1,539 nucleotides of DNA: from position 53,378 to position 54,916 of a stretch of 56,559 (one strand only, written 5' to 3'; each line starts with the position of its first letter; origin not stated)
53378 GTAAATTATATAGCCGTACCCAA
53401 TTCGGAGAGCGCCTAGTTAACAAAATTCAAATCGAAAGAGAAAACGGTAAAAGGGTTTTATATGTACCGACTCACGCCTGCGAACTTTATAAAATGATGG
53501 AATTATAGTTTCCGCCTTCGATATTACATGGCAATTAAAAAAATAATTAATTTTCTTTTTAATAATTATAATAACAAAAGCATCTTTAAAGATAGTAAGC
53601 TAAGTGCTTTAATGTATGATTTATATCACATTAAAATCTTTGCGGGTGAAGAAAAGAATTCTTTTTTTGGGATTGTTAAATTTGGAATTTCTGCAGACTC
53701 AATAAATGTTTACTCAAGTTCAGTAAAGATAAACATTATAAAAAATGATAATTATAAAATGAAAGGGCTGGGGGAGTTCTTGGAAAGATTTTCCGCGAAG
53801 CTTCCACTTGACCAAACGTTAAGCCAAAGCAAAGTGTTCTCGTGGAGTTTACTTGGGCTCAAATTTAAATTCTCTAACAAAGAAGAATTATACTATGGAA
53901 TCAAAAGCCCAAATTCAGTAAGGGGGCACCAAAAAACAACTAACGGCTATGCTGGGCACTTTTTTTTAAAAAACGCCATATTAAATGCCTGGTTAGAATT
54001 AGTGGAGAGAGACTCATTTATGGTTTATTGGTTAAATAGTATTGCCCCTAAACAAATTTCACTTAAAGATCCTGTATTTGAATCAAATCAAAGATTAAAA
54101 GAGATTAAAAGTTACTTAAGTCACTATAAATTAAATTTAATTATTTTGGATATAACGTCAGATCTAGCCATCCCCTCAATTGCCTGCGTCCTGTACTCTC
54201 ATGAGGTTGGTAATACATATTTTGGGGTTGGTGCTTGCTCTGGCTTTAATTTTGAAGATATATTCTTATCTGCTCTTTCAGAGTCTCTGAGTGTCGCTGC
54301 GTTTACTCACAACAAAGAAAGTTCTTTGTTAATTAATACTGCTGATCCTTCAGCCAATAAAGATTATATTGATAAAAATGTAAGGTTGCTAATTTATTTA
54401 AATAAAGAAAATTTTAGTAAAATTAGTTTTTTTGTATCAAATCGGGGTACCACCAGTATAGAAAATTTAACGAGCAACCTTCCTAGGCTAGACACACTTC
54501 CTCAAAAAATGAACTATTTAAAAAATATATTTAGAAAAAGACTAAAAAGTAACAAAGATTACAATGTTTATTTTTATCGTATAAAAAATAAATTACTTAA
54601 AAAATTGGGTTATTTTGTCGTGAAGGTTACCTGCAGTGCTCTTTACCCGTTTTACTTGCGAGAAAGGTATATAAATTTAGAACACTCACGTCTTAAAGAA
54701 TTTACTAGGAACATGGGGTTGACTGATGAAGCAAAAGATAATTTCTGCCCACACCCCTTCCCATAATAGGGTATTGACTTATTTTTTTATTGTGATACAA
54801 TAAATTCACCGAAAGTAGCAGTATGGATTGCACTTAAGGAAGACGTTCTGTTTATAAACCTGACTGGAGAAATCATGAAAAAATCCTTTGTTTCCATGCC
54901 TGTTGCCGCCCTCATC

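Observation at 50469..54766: Non-canonical YcaO operon: small peptide, unknown protein, PRTase-beta-propeller fusion, TOMM-type YcaO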

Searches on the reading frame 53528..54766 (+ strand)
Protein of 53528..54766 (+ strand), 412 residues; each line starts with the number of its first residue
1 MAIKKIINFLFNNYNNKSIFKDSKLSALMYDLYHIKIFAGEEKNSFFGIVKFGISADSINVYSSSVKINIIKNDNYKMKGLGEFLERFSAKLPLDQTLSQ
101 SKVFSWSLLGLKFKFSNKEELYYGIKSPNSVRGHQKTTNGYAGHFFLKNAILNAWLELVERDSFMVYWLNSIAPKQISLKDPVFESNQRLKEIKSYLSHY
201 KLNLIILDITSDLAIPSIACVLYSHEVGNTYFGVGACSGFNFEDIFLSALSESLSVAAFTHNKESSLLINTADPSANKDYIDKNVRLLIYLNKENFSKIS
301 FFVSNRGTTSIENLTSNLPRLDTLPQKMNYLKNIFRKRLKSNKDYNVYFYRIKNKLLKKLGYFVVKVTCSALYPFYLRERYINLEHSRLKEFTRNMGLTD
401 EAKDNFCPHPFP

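Call 3: search_protein_families(library=pfam, proteins=[window:53528-54766:+], max_evalue=0.01)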
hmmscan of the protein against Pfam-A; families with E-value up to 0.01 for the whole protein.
window:53528-54766:+ (412 aa): 1 family
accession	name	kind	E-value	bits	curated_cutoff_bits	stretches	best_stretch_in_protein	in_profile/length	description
PF02624.21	YcaO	-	2.1e-22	80.3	25.7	1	121-368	98-320/325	YcaO cyclodehydratase, ATP-ad Mg2+-binding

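Call 4: search_protein_families(library=ncbifam, proteins=[window:53528-54766:+], max_evalue=0.01)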
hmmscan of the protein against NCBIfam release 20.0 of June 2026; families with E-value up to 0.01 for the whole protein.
window:53528-54766:+ (412 aa): 3 families
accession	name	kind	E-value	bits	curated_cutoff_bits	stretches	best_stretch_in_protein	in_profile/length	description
TIGR03604.1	TOMM_cyclo_SagD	subfamily_domain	1e-33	116.8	219.25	1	122-412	96-377/377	thiazole/oxazole-forming peptide maturase, SagD family component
TIGR03266.1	methan_mark_1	equivalog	1.1e-10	41.1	365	1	117-237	132-249/376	YcaO-related McrA-glycine thioamidation protein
TIGR00702.1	TIGR00702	domain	0.0006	19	75.65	1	135-241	152-255/377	YcaO-type kinase domain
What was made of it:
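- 53528..54766 (+): YcaO, a SagD-like ATP-dependent amide-activating enzyme in minimal form. It lacks the ~100-residue N-terminal extension of typical CPR relatives and ends in PHPFP. TIGR03604 (SagD) gives 116.8 bits, the best hit but below the 219 cutoff (calls 3, 4).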

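Call 8: find_homologous_proteins(query=window:53528-54766:+, max_evalue=0.00001)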
Query window:53528-54766:+ (412 aa): 7 proteins with E <= 0.00001 among 4952 candidates.
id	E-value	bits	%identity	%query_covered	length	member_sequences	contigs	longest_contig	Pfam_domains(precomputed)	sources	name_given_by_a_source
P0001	1.5e-269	911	100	100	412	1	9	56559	PF02624.22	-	-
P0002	1.4e-65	240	40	82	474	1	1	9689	PF02624.22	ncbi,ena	-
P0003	1.5e-55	207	38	81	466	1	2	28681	PF02624.22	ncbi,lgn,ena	-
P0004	1.2e-54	204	36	87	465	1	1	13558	PF02624.22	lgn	-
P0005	9.6e-34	135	33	69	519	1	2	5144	PF02624.22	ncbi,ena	-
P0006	6.5e-18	83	28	67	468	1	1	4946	PF02624.22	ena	-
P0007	7.7e-13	66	29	67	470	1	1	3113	PF02624.22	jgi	jgi:ribosomal protein S12 methylthiotransferase accessory factor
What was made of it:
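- A JGI annotation calls one YcaO relative an 'S12 methylthiotransferase accessory factor' (call 8).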

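Call 9: find_encoding_contigs(protein=P0002, flank=10000)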
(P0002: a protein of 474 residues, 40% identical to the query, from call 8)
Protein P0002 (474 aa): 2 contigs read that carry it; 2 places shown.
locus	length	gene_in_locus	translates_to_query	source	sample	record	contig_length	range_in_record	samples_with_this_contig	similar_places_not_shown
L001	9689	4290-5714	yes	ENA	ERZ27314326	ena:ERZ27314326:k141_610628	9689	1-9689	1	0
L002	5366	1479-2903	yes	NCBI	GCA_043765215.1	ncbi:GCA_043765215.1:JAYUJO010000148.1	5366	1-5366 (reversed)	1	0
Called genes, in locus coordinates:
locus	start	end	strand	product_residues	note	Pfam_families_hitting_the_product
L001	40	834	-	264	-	PF00515:TPR_1 (faint), PF07719:TPR_2 (faint), PF13181:TPR_8 (faint)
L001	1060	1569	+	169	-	-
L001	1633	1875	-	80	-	-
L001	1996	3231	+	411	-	-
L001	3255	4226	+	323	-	-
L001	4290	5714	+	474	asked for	PF02624:YcaO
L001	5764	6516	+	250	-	PF00881:Nitroreductase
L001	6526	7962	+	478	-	PF20680:DUF6817, PF13483:Lactamase_B_3 (weak)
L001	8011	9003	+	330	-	PF01569:PAP2 (weak), PF22778:VCPO_2nd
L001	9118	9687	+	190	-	?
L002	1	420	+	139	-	?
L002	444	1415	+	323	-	-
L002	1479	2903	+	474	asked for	PF02624:YcaO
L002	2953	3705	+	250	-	PF00881:Nitroreductase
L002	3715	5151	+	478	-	PF20680:DUF6817, PF13483:Lactamase_B_3 (weak)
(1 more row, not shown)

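Call 10: find_encoding_contigs(protein=P0003, flank=10000)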
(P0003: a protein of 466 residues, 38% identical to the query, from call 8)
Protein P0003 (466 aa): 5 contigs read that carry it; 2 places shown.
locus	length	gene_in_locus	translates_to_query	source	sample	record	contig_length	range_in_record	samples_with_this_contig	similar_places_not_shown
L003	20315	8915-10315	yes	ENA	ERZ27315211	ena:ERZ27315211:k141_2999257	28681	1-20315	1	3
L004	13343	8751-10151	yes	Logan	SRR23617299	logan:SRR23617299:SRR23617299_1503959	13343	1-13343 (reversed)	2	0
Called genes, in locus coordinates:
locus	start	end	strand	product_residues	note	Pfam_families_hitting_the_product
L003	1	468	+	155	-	?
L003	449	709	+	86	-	PF13376:OmdA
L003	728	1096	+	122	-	PF09966:DUF2200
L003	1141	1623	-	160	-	-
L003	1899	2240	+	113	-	-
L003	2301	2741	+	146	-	PF03652:RuvX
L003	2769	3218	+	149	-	PF01588:tRNA_bind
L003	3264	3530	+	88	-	-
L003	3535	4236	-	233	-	PF06790:UPF0259 (weak), PF10110:GPDPase_memb (weak)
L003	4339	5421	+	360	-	PF01594:AI-2E_transport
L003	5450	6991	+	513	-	PF00133:tRNA-synt_1, PF01406:tRNA-synt_1e, PF01921:tRNA-synt_1f (faint), PF09334:tRNA-synt_1g, PF00133:tRNA-synt_1 (weak)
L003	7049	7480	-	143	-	-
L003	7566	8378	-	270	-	PF13431:TPR_17 (faint), PF07719:TPR_2 (faint)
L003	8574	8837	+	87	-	-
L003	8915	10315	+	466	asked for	PF02624:YcaO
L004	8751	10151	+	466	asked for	PF02624:YcaO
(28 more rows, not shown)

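Call 11: find_encoding_contigs(protein=P0004, flank=10000)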
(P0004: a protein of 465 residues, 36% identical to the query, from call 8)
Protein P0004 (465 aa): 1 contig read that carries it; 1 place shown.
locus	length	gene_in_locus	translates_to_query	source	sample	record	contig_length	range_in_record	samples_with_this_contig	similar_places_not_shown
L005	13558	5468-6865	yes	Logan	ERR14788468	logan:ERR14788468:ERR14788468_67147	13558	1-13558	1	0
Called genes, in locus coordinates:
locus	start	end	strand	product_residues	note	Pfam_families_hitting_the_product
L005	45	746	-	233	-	-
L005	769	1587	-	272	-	-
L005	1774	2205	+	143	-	-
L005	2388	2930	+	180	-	-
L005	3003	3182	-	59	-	-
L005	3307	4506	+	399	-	-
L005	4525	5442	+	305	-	-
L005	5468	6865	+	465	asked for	PF02624:YcaO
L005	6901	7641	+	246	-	PF00881:Nitroreductase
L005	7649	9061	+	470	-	PF20680:DUF6817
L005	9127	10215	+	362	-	PF01569:PAP2, PF22778:VCPO_2nd (weak)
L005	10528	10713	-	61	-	-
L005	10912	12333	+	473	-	PF27096:UvrC_M, PF02151:UVR (weak), PF08459:UvrC_RNaseH_dom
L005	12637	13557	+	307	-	?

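Call 14: find_encoding_contigs(protein=P0001, flank=10000, max_places=10)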
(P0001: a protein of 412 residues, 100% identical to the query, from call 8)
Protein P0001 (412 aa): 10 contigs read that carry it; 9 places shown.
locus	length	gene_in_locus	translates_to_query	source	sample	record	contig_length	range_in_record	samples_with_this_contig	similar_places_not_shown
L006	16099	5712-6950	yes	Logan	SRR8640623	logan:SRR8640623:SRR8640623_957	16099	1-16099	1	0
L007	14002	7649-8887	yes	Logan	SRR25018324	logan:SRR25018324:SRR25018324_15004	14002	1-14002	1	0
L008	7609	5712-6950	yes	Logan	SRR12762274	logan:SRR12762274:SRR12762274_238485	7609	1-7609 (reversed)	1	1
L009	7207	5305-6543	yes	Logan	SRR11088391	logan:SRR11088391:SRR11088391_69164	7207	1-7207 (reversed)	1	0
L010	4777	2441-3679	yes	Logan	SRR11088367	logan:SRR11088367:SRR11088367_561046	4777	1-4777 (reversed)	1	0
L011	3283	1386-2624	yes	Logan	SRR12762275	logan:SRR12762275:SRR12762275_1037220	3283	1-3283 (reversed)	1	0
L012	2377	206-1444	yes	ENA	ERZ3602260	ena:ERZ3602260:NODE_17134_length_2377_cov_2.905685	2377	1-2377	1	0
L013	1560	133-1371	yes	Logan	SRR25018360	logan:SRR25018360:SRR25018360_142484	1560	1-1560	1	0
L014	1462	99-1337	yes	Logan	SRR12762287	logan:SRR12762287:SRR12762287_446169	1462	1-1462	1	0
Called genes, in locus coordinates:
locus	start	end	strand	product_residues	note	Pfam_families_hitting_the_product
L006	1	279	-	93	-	?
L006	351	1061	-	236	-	PF00515:TPR_1 (faint), PF07719:TPR_2 (faint), PF13424:TPR_12 (faint), PF13431:TPR_17 (faint), PF13432:TPR_16 (faint), PF14559:TPR_19 (faint), PF13181:TPR_8 (weak)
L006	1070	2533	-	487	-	-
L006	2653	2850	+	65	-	-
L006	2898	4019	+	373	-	-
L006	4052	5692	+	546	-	PF00156:Pribosyltran (weak), PF13360:PQQ_2, PF13570:Beta-prop_ACSF4, PF25292:Beta-prop_CGLA (faint), PF13570:Beta-prop_ACSF4, PF23414:Beta-prop_EML_2 (faint), PF25175:Beta-prop_WDR5, PF13360:PQQ_2 (weak)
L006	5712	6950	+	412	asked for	PF02624:YcaO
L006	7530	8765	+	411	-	PF21760:SecD_1st, PF22599:SecDF_P1_head, PF02355:SecD_SecF_C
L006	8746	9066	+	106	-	PF01569:PAP2 (weak), PF22778:VCPO_2nd (weak)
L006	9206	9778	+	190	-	-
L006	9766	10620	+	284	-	-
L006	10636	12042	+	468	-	-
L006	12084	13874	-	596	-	-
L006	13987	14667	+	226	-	-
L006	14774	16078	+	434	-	PF21760:SecD_1st, PF22599:SecDF_P1_head, PF02355:SecD_SecF_C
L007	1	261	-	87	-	?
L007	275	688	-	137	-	-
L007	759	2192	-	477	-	-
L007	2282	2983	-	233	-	PF00515:TPR_1 (faint), PF07719:TPR_2 (faint), PF13424:TPR_12 (faint), PF13431:TPR_17 (faint), PF13432:TPR_16 (faint), PF14559:TPR_19 (faint), PF13181:TPR_8 (weak)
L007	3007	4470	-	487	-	-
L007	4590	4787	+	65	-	-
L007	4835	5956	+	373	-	-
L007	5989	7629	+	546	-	PF00156:Pribosyltran (weak), PF13360:PQQ_2, PF13570:Beta-prop_ACSF4, PF25292:Beta-prop_CGLA (faint), PF13570:Beta-prop_ACSF4, PF23414:Beta-prop_EML_2 (faint), PF25175:Beta-prop_WDR5, PF13360:PQQ_2 (weak)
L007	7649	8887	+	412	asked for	PF02624:YcaO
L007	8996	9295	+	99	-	-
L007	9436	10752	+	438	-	PF21760:SecD_1st, PF22599:SecDF_P1_head, PF02355:SecD_SecF_C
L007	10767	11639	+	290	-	PF07549:Sec_GG (faint), PF02355:SecD_SecF_C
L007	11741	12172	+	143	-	-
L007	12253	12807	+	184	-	PF02600:DsbB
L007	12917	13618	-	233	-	PF02224:Cytidylate_kin, PF13189:Cytidylate_kin2 (weak), PF13207:AAA_17 (faint)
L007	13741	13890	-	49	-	-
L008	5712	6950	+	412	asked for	PF02624:YcaO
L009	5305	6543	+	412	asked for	PF02624:YcaO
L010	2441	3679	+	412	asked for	PF02624:YcaO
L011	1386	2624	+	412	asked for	PF02624:YcaO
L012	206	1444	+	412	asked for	PF02624:YcaO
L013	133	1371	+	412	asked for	PF02624:YcaO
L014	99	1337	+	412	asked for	PF02624:YcaO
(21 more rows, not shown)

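Call 17: find_related_loci(query=A1, collection=genome_contigs, flank=10000)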
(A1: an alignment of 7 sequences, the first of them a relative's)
Query A1 (412 aa) in genome_contigs; peptide patterns used: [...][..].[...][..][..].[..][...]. (x = any residue, [..] = any of these).
599 stretches matched a pattern (row limit reached: there are more); 434 encode a relative of the query (tblastn E <= 1e-3); the best 80 are kept; 80 distinct loci.
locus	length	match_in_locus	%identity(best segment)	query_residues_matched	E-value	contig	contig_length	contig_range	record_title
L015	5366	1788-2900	40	77-412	8e-76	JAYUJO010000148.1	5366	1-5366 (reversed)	MAG: Rickettsiales bacterium isolate GFS_9010 GFS_9010_147, whole genome shotgun sequence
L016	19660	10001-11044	39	77-412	8e-68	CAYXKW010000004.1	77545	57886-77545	MAG TPA_asm: uncultured Candidatus Saccharibacteria bacterium isolate SRP286056_co3_512 genome assembly, contig: NODE_12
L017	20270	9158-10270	38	78-412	2e-64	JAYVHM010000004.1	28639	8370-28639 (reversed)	MAG: bacterium isolate GL49_Down_metabat_72 GL49_Down_metabat_72_3, whole genome shotgun sequence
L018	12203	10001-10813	31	135-412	4e-42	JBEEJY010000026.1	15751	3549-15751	MAG: Candidatus Parcubacteria bacterium isolate cobbmillcreek_2019_sw_WHONDRS-S19S_0090_B_bin.4 scaffold_1040631, whole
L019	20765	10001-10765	33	137-399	9e-39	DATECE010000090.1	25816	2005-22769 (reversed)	MAG TPA_asm: Candidatus Paceibacterota bacterium isolate SMAG_U8263 k141_2227548, whole genome shotgun sequence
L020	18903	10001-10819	30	138-412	1e-38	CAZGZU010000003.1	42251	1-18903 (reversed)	MAG TPA_asm: uncultured Candidatus Saccharibacteria bacterium isolate binchicken_co178_102 genome assembly, contig: NODE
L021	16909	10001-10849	30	122-412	9e-35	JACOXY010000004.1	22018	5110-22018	MAG: Candidatus Liptonbacteria bacterium isolate NC_groundwater_165_Ag_S-0.1um_43_15 S4_GD2017_2_S1_scaffold_1544, whole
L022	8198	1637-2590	29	95-412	3e-34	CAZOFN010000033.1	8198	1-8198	MAG TPA_asm: uncultured Candidatus Saccharibacteria bacterium isolate SRP269290_co3_860 genome assembly, contig: NODE_12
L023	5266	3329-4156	31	134-412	8e-34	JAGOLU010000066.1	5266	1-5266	Candidatus Woesebacteria bacterium isolate Gw_Eff_bin_148 Gw_Eff_53457_length_5266_cov_7.610235, whole genome shotgun se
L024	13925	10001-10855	31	111-412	6e-34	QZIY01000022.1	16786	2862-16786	MAG: Candidatus Parcubacteria bacterium isolate SURF_53 Ga0104751_1004998, whole genome shotgun sequence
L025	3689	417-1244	31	134-412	5e-34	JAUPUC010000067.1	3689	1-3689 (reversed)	MAG: Patescibacteria group bacterium isolate erpe_2018_sw_6hr_WHONDRS-SW48-000087_B_bin.65 scaffold_1189553, whole genom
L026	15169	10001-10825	28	134-412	2e-33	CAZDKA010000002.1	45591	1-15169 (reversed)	MAG TPA_asm: uncultured Candidatus Saccharibacteria bacterium isolate SRP269290_co3_436 genome assembly, contig: NODE_64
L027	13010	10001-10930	28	100-412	4e-31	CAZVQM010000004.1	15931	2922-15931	MAG TPA_asm: uncultured Candidatus Saccharibacteria bacterium isolate SRP050083_co1_421 genome assembly, contig: NODE_15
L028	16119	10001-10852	29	121-412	5e-30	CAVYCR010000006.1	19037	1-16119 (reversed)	MAG: Candidatus Kaiserbacteria bacterium isolate MFD04540.bin.2.11 genome assembly, contig: contig_36513, whole genome s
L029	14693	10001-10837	29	125-412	1e-29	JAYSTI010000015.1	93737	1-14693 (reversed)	MAG: Candidatus Lloydbacteria bacterium isolate GFS_12411 GFS_12411_14, whole genome shotgun sequence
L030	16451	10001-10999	27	81-411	4e-28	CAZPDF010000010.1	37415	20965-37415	MAG TPA_asm: uncultured Candidatus Saccharibacteria bacterium isolate SRP178908_co1_311 genome assembly, contig: NODE_59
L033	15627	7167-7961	30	138-412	5e-25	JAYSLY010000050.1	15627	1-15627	MAG: bacterium isolate GFS_10512 GFS_10512_49, whole genome shotgun sequence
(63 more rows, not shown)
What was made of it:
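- The nearest relatives are all CPR MAG loci (calls 8, 17).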

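Call 24: search_protein_families(library=pfam, proteins=[L029:11232-12332:+, L033:12238-13395:+, L029:7423-9264:+, L029:5271-5843:-, L030:12448-12981:+, L016:7486-8730:+, L016:8696-9646:+, L019:8714-10807:+, L019:10856-12091:+, L033:10436-11821:+], max_evalue=0.1)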
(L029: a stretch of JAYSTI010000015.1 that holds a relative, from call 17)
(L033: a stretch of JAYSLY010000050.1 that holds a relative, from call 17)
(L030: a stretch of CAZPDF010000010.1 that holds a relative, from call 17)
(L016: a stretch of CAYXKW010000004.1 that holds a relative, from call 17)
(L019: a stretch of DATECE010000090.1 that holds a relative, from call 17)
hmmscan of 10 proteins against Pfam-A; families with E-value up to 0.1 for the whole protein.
L029:11232-12332:+ (366 aa): 2 families
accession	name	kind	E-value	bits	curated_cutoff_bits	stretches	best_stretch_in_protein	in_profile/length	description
PF24575.1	TPR_Slam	-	0.029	15.2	35.2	0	30-83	39-90/104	Surface lipoprotein assembly modifier, N-terminal TPR repeats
PF14555.12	UBA_4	-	0.053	13.8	21.8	1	147-163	19-35/43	UBA-like domain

L033:12238-13395:+ (385 aa): 10 families
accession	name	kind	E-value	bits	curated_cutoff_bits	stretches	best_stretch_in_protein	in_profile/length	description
PF07719.23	TPR_2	-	7e-09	35.6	27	1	337-366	4-33/34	Tetratricopeptide repeat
PF00515.34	TPR_1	-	2.1e-08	34.1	27.8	1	337-366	4-33/34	Tetratricopeptide repeat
PF13181.12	TPR_8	-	6.8e-07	29.4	25.7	1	337-366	4-33/34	Tetratricopeptide repeat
PF23914.1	TPR_CcmH_CycH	-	7.1e-05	23.1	42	1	336-369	52-85/158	Cytochrome c-type biogenesis protein H TPR domain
PF09976.15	TPR_21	-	0.0021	18.3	25.5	0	341-367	153-179/193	Tetratricopeptide repeat-like domain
PF10516.15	SHNi-TPR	-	0.0039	17.1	21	1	339-363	6-30/38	SHNi-TPR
PF13428.12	TPR_14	-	0.0043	18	23.5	1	337-368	4-35/44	Tetratricopeptide repeat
PF12385.14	Peptidase_C70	-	0.0071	16.7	19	1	70-185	26-136/141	Papain-like cysteine protease AvrRpt2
PF13424.12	TPR_12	-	0.015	16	30.1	0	340-363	9-32/77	Tetratricopeptide repeat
PF13414.12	TPR_11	-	0.071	13.3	26.8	0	341-366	1-26/42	TPR repeat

L029:7423-9264:+ (613 aa): 2 families
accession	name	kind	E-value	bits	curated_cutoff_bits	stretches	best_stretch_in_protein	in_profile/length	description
PF01871.22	AMMECR1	-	1.4e-14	54.4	25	1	154-280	44-165/168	AMMECR1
PF07678.20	TED_complement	-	0.033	13.7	22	0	491-519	109-137/312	A-macroglobulin TED domain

L029:5271-5843:- (190 aa): 0 families

L030:12448-12981:+ (177 aa): 1 family
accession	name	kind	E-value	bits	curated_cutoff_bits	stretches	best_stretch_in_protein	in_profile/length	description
PF00581.25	Rhodanese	-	2.2e-12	47.7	22.2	1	66-147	11-102/102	Rhodanese-like domain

L016:7486-8730:+ (414 aa): 0 families

L016:8696-9646:+ (316 aa): 0 families

L019:8714-10807:+ (697 aa): 1 family
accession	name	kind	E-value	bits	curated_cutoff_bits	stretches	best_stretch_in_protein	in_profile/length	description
PF02624.21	YcaO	-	3.8e-45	155.1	25.7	1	322-657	6-324/325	YcaO cyclodehydratase, ATP-ad Mg2+-binding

L019:10856-12091:+ (411 aa): 0 families

L033:10436-11821:+ (461 aa): 2 families
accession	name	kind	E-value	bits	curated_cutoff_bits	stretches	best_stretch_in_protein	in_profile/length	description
PF04055.27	Radical_SAM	-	1.3e-19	71.5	29.5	1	216-383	3-166/166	Radical SAM superfamily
PF04952.20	AstE_AspA_hybrid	-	0.015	15.7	25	0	7-37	21-51/76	AstE/AspA barrel-sandwich hybrid domain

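Call 38: search_solved_structures(query=A1, max_evalue=0.01)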
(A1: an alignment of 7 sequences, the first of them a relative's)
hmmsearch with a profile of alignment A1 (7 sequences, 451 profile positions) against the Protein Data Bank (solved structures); distinct sequences matched with E-value up to 0.01: 6.
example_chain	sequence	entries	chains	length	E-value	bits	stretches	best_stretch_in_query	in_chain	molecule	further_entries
6pe3_A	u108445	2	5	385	1.3e-23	86.8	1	49-314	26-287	Uncharacterized protein MJ1094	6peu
7u58_A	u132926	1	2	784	5.5e-23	84.7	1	84-301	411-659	MusD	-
4bs9_A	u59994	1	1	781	2.6e-20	75.8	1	132-307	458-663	TRUD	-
4v1t_A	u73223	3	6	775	6.1e-18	68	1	58-309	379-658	LYND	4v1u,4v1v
6gos_D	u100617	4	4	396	4e-06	29.1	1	100-409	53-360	Microcin B17-processing protein McbD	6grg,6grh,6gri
6ci7_A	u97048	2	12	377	0.00012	24.3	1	132-299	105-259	YcaO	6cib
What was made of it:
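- Closest known: Partner-independent. Same: MJ1094 is the best PDB sequence match of the family profile (call 38).
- TIGR03604 scores below its trusted cutoff, and the best PDB sequence match of the family profile is a thioamide-forming YcaO, MJ1094 (calls 4, 38). The best PDB sequence hit of the YcaO profile is MJ1094, and MusD is second (call 38).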

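Call 45: search_protein_families(library=ncbifam, proteins=[L029:7423-9264:+, L016:8696-9646:+, L016:11828-13261:+], max_evalue=0.05)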
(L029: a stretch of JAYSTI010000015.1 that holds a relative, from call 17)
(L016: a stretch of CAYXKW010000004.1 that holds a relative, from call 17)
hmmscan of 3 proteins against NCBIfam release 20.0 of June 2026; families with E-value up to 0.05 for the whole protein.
L029:7423-9264:+ (613 aa): 3 families
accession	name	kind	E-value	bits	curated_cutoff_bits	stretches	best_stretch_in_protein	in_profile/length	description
TIGR04335.1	AmmeMemoSam_A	hypoth_equivalog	3.1e-15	56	99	1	116-282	5-174/175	AmmeMemoRadiSam system protein A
NF002000.0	PRK00801.1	equivalog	1.5e-12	47.1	273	1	107-289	5-190/201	hypothetical protein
TIGR00296.1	TIGR00296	hypoth_equivalog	1.3e-08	34.8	91.05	1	113-279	11-184/200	TIGR00296 family protein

L016:8696-9646:+ (316 aa): 0 families

L016:11828-13261:+ (477 aa): 1 family
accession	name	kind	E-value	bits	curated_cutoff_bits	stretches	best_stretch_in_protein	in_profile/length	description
NF001911.0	PRK00685.1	equivalog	0.036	13.5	144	0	195-284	3-69/228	metal-dependent hydrolase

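Call 69: predict_structure(alignment_id=A1)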
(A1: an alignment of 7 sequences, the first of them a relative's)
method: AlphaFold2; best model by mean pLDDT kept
length: 412 residues; sequences in the alignment: 7
mean_pLDDT: 62.3   pTM: 0.69
mean pLDDT of the five models: 62.3, 59.7, 55.1, 54.0, 48.0
residues with pLDDT >= 90: 16; 70-90: 156; 50-70: 110; < 50: 130
segments of 3 or more residues with pLDDT < 50: 1-85, 88-97, 124-138, 262-277
pLDDT, mean of each block of 10 residues (from residue 1): 39 38 39 36 32 30 28 39 47 46 81 76 41 45 81 88 82 75 66 64 82 86 64 80 75 59 37 48 60 56 64 74 88 90 86 67 80 61 73 83 70 51
secondary structure, 60 per line:
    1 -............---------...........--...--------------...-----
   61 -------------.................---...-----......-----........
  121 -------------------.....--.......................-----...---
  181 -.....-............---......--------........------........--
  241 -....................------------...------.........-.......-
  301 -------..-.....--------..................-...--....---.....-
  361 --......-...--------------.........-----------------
elements in order: H2-13 H23-33 E36-38 E53-55 H74-90 E102-107 E113-117 E140-144 H147-169 E175-177 H182-186 H188-199 E203-208 E217-224 E231-238 H242-261 H283-291 H293-299 H311-315 H324-341 E348-351 H355-359 E363-368 H387-395
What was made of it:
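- Tried and rejected: From a 7-sequence alignment it reached only pLDDT 62, with residues 1-85 below 50 (call 69).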
